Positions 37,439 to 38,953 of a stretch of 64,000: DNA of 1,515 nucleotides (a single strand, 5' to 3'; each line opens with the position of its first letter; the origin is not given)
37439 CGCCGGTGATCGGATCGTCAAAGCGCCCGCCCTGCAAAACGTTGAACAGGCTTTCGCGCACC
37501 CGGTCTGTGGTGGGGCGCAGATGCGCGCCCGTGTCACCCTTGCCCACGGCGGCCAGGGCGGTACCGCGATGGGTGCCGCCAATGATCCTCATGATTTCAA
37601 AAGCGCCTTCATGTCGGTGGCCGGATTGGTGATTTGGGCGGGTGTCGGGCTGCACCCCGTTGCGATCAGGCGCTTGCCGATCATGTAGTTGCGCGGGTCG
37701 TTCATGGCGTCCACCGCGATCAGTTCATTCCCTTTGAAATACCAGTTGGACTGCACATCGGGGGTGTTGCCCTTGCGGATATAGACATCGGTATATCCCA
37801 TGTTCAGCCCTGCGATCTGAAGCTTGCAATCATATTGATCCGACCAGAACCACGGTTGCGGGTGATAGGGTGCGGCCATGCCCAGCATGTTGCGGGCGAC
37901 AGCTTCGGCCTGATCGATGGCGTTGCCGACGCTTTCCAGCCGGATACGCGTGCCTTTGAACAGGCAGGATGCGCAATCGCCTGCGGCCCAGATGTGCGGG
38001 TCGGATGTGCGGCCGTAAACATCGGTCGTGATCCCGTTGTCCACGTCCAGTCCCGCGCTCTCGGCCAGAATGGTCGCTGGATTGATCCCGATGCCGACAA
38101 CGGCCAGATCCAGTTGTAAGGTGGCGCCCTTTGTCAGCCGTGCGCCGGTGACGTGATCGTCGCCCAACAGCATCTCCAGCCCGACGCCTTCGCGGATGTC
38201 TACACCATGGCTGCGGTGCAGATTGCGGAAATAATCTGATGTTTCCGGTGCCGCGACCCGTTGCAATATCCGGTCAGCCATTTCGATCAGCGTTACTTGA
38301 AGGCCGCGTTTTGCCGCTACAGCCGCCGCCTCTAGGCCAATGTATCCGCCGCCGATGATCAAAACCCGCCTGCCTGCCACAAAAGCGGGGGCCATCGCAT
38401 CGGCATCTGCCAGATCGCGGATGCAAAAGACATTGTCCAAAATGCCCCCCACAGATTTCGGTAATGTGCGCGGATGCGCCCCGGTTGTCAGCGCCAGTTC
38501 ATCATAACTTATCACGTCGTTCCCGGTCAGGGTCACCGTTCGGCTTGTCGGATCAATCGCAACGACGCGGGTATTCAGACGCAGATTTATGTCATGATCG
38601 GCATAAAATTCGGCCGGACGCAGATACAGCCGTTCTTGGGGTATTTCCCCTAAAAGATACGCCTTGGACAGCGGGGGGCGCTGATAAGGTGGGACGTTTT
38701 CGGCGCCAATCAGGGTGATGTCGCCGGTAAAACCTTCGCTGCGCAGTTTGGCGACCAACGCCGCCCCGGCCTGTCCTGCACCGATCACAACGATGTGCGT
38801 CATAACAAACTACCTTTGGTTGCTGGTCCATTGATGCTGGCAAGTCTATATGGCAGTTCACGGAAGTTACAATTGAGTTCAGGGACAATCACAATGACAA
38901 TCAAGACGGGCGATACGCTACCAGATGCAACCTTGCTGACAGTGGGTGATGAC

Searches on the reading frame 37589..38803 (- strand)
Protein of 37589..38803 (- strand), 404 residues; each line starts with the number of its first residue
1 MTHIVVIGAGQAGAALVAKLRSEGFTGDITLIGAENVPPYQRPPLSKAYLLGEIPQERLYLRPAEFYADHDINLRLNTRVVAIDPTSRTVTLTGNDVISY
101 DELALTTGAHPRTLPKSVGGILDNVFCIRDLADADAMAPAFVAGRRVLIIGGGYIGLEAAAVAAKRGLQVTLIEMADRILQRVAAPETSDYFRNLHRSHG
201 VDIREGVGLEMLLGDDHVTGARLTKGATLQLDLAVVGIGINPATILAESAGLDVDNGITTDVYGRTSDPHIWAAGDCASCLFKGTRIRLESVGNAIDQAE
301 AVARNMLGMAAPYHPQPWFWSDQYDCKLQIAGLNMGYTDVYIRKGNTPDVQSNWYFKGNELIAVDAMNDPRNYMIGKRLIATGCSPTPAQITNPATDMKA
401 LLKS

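Call 78: search_protein_families(library=pfam, proteins=[window:37589-38803:-], max_evalue=0.00001)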
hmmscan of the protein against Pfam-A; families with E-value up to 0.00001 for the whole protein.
window:37589-38803:- (404 aa): 6 families
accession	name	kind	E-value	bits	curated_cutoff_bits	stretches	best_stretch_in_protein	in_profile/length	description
PF07992.20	Pyr_redox_2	-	6.9e-63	213.2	26.1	1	3-299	2-291/291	Pyridine nucleotide-disulphide oxidoreductase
PF14759.12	Reductase_C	-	1.2e-27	96.6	25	1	318-402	1-85/85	Reductase C-terminal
PF00070.33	Pyr_redox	-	1.9e-18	67.1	22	1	146-219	1-75/82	Pyridine nucleotide-disulphide oxidoreductase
PF13450.12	NAD_binding_8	-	1.8e-08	34.9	21.9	0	149-179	1-31/68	NAD(P)-binding Rossmann-like domain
PF01266.30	DAO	-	2e-08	34.6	27.9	1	146-178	1-33/353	FAD dependent oxidoreductase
PF01134.28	GIDA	-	4.6e-06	26.4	22.1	0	147-183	2-39/391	Glucose inhibited division protein A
